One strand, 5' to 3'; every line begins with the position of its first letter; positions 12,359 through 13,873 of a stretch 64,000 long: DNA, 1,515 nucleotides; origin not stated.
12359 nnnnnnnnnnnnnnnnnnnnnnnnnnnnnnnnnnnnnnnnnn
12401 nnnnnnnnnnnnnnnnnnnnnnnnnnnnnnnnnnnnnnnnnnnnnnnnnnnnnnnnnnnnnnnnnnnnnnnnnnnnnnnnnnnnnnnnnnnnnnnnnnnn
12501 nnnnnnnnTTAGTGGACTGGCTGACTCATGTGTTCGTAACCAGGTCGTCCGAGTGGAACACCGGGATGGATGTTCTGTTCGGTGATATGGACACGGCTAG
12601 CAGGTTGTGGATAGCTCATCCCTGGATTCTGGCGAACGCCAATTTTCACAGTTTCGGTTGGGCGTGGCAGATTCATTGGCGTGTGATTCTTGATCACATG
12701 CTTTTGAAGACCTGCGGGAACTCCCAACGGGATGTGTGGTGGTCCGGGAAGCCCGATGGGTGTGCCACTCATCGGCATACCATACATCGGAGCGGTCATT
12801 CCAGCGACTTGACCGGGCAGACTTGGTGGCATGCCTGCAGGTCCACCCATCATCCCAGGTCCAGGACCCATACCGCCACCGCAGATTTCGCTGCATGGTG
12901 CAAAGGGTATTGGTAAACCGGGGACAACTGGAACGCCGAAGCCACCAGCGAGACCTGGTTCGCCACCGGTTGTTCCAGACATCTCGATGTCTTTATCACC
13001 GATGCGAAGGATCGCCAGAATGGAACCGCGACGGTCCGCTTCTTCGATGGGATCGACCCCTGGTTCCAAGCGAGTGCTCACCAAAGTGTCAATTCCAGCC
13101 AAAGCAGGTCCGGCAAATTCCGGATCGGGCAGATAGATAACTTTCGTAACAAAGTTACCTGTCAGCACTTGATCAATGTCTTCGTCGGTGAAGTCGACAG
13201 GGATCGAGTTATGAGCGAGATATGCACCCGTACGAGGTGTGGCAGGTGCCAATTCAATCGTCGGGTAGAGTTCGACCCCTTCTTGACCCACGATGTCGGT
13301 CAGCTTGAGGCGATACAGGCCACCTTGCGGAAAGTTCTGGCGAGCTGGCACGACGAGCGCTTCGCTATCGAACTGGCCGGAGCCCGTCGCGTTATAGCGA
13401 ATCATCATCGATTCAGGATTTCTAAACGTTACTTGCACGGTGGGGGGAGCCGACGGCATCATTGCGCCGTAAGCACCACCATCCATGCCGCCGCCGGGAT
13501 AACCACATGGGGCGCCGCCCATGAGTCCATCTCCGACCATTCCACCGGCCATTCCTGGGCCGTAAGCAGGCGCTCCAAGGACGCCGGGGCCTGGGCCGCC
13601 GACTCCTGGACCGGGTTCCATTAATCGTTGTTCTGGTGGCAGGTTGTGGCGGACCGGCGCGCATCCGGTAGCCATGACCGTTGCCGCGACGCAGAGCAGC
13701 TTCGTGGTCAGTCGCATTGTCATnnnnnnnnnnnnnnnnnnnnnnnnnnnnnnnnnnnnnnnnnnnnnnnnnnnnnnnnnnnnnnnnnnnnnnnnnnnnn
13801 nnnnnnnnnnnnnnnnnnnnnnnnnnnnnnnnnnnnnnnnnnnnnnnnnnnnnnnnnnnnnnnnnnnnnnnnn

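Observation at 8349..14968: Candidate undescribed planctomycete envelope or surface-assembly system: four-gene exported-protein operon plus divergent LolA-like gene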

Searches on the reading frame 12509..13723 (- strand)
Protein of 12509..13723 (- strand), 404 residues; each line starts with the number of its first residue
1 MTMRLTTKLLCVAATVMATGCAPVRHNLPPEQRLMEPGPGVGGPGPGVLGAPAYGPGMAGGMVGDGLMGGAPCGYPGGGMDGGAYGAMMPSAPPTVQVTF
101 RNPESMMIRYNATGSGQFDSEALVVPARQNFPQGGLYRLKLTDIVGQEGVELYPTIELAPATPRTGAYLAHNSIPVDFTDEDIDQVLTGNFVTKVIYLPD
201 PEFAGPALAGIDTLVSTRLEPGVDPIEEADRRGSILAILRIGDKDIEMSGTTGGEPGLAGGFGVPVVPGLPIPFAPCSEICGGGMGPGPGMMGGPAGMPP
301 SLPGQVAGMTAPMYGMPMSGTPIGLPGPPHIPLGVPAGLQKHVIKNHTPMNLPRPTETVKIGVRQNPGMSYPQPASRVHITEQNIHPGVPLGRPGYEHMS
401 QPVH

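Call 3: search_protein_families(library=pfam, proteins=[window:12509-13723:-], max_evalue=0.1)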
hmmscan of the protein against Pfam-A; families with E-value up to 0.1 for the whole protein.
window:12509-13723:- (404 aa): 0 families

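Call 4: search_protein_families(library=ncbifam, proteins=[window:12509-13723:-], max_evalue=0.1)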
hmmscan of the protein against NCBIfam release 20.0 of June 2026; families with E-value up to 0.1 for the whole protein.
window:12509-13723:- (404 aa): 0 families

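Call 7: find_homologous_proteins(query=window:12509-13723:-)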
Query window:12509-13723:- (404 aa): 5474 proteins with E <= 0.001 among 8000 candidates; the best 120 are listed.
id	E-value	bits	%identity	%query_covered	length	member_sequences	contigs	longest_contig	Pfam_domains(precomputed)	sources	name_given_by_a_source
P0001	1.5e-266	902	100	100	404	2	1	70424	-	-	-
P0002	3.4e-228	776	87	100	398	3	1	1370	-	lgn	-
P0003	3.0e-210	717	79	100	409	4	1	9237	-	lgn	-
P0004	3.8e-208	710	81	100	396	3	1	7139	-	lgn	-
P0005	2.3e-207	707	80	100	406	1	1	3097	-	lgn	-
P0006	1.8e-205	701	77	100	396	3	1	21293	-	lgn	-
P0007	1.4e-202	691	79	100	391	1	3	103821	-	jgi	jgi:hypothetical protein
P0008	8.3e-201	685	76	100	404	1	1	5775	-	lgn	-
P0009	6.8e-200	682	77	100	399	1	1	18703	-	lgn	-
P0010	8.5e-195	666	77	100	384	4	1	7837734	-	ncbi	ncbi:hypothetical protein SH139x_000498 [Planctomycetaceae bacterium SH139]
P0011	3.5e-192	657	77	100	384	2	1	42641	-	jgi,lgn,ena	-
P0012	2.3e-190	651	76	100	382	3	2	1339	-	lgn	-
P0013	1.1e-189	649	76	100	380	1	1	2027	-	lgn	-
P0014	3.7e-170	584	68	100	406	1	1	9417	-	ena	-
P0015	2.6e-169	582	81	78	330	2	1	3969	-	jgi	jgi:hypothetical protein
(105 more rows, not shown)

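Call 10: find_related_loci(query=A1, collection=genome_contigs, flank=9000)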
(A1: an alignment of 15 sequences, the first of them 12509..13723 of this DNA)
Query A1 (404 aa) in genome_contigs; peptide patterns used: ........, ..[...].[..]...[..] (x = any residue, [..] = any of these).
551 stretches matched a pattern; 346 encode a relative of the query (tblastn E <= 1e-3); the best 80 are kept; 80 distinct loci.
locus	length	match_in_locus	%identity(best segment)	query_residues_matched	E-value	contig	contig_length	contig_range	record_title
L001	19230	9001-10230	78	1-404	3e-180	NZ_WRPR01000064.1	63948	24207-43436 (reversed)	Candidatus Laterigemmans baculatus strain JC640 NODE_68_length_63854_cov_116.498451, whole genome shotgun sequence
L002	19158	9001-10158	77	1-404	4e-179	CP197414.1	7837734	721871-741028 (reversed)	Planctomycetaceae bacterium SH139 chromosome, complete genome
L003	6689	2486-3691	67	1-403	8e-152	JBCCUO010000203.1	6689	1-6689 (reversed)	MAG: Planctomycetota bacterium isolate P01_E01_bin.16 k141_1847445_length_6689_cov_7.0000, whole genome shotgun sequence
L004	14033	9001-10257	62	4-404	5e-151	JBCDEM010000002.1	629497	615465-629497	MAG: Planctomycetota bacterium isolate P01_G01_bin.64 k141_2817226_length_629497_cov_27.5849, whole genome shotgun seque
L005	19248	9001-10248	65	4-403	3e-148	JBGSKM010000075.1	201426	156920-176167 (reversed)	MAG: Pirellulaceae bacterium isolate JTS-AC180 k141_1387492, whole genome shotgun sequence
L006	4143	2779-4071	64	4-404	7e-151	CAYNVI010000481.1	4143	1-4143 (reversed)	MAG TPA_asm: uncultured Pirellulaceae bacterium isolate binchicken_co13_436 genome assembly, contig: NODE_38172_length_4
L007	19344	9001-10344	60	4-404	9e-147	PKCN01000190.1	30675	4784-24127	MAG: Planctomycetaceae bacterium isolate Plancto7 c_000000000387, whole genome shotgun sequence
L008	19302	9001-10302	59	1-403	2e-145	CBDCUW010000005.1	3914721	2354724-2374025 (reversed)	MAG: Rubripirellula sp. isolate a1daa49b-fd29-492b-8995-b18c1d2b297f genome assembly, contig: contig_5, whole genome sho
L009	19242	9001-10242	61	10-403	7e-145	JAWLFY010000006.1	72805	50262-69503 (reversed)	MAG: Pirellulaceae bacterium isolate 21BLK6-1.bin.69 NODE_137_length_72805_cov_6.132520, whole genome shotgun sequence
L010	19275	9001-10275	63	4-403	1e-144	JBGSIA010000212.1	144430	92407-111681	MAG: Pirellulaceae bacterium isolate JTS-AC118 k141_4555928, whole genome shotgun sequence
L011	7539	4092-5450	59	4-403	9e-144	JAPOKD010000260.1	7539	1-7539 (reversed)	MAG: Planctomycetota bacterium isolate bin80 k141_1518925_length_7539_cov_17.6269, whole genome shotgun sequence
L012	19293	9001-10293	60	4-403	3e-145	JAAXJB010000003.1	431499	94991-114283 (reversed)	MAG: Rubripirellula sp. isolate SW22112_bin_5 NODE_2_length_431499_cov_16.912492, whole genome shotgun sequence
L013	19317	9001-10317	60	4-403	5e-143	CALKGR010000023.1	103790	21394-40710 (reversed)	MAG: uncultured Rubripirellula sp. isolate S4_Bin_METABAT__176_1 genome assembly, contig: c_000001235412, whole genome s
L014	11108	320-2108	72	76-403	3e-143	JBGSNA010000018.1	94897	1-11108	MAG: Pirellulaceae bacterium isolate JTS-AC244 k141_657635, whole genome shotgun sequence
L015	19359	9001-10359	57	10-404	4e-142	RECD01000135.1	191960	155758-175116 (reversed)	MAG: Planctomycetaceae bacterium isolate DLM2.Bin10 NODE_19_length_191960_cov_33.5495, whole genome shotgun sequence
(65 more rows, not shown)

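Call 14: search_solved_structures(query=A1, max_evalue=1)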
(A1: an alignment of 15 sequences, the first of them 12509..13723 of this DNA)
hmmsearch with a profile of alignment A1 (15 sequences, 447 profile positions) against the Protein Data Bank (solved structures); distinct sequences matched with E-value up to 1: 0.

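Call 25: predict_structure(alignment_id=A1)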
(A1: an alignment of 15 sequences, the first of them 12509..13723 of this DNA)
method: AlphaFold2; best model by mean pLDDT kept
length: 404 residues; sequences in the alignment: 15
mean_pLDDT: 42.8   pTM: 0.30
mean pLDDT of the five models: 42.8, 40.8, 40.2, 36.7, 34.2
residues with pLDDT >= 90: 0; 70-90: 0; 50-70: 97; < 50: 307
segments of 3 or more residues with pLDDT < 50: 1-29, 31-71, 73-75, 77-90, 101-105, 121-124, 126-135, 170-172, 200-223, 242-404
pLDDT, mean of each block of 10 residues (from residue 1): 40 39 41 45 36 37 36 42 39 54 51 52 44 49 53 58 50 57 63 60 38 39 50 55 44 36 33 30 35 37 34 33 39 39 35 38 36 37 43 41 32
secondary structure, 60 per line:
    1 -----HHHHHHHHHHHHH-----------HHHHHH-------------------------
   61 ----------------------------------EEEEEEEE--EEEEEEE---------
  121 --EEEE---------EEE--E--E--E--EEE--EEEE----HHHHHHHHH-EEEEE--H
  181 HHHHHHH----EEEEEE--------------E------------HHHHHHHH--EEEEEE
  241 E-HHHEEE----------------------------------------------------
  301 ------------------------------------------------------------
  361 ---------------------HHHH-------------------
elements in order: H6-18 H30-35 E95-102 E105-111 E123-126 E136-138 E150-152 E155-158 H163-171 E173-177 H180-187 E192-197 H225-232 E235-241 E246-248 H382-385

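Call 58: fold_search(model_id=the predicted structure, library=pdb)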
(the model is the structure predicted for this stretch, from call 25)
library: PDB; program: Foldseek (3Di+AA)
matches with E <= 10: 413; with E <= 0.001: 0
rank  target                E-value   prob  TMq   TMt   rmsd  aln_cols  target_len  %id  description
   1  8vs7_H                3.4e-01  0.07  0.09  0.15  18.2       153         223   12  Crystal structure of ADI-19425 Fab in complex with anti-idiotypic 2C1 Fab (released 2024-09-18)
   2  22ps_C                4.9e-01  0.06  0.09  0.20  17.4       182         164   10  Structure of ozureprubart Fab in complex with human IgE-Fc (released 2026-02-04)
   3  7eeb_H                5.8e-01  0.03  0.08  0.04  17.9       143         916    9  Structure of the CatSpermasome (released 2021-07-28)
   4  5nqw_A                6.1e-01  0.06  0.09  0.15  18.9       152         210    6  IgE-Fc in complex with single domain antibody 026 (released 2018-01-17)
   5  5uzw_C                7.8e-01  0.08  0.10  0.06  15.8       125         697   10  PCY1 G696Insertion Variant in Complex with Follower Peptide and the Covalent Inhibitor ZPP (released 2017-05-31)
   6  7xt6_B                8.2e-01  0.05  0.09  0.10  21.7       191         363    7  Structure of a membrane protein M3 (released 2022-08-31)
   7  3ve0_A                9.8e-01  0.04  0.09  0.14  18.4       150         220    8  Crystal structure of Sudan Ebolavirus Glycoprotein (strain Boniface) bound to 16F6 (released 2012-04-18)
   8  6t9e_AAA              1.2e+00  0.05  0.08  0.15  16.4       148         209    7  Crystal structure of a bispecific DutaFab in complex with human PDGF (released 2020-12-16)
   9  8ywa_H                1.2e+00  0.06  0.09  0.09  18.1       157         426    7  The structure of IgE receptor binding to IgE (released 2024-11-06)
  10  4ezm_B                1.2e+00  0.05  0.09  0.16  18.6       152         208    6  Crystal structure of the human IgE-Fc(epsilon)3-4 bound to its B cell receptor derCD23 (released 2012-07-18)
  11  5moi_A                1.3e+00  0.06  0.09  0.18  17.9       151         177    6  Crystal structure of human IgE-Fc epsilon 3-4 (released 2018-01-10)
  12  5mok_D                1.3e+00  0.05  0.09  0.16  18.1       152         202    6  Crystal structure of human IgE-Fc epsilon 3-4 (released 2018-01-10)
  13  4gko_B                1.3e+00  0.04  0.09  0.16  17.1       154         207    8  Crystal structure of the calcium2+-bound human IgE-Fc(epsilon)3-4 bound to its B cell receptor derCD23 (released 2013-06-26)
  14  7ul1_H                1.3e+00  0.03  0.09  0.14  17.2       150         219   10  Crystal structure of SARS-CoV-2 RBD in complex with the neutralizing IGHV3-53-encoded antibody EH3 isolated from a non (released 2023-03-08)
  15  6axk_A                1.3e+00  0.03  0.09  0.14  18.3       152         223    9  Crystal structure of Fab311 complex (released 2017-11-22)
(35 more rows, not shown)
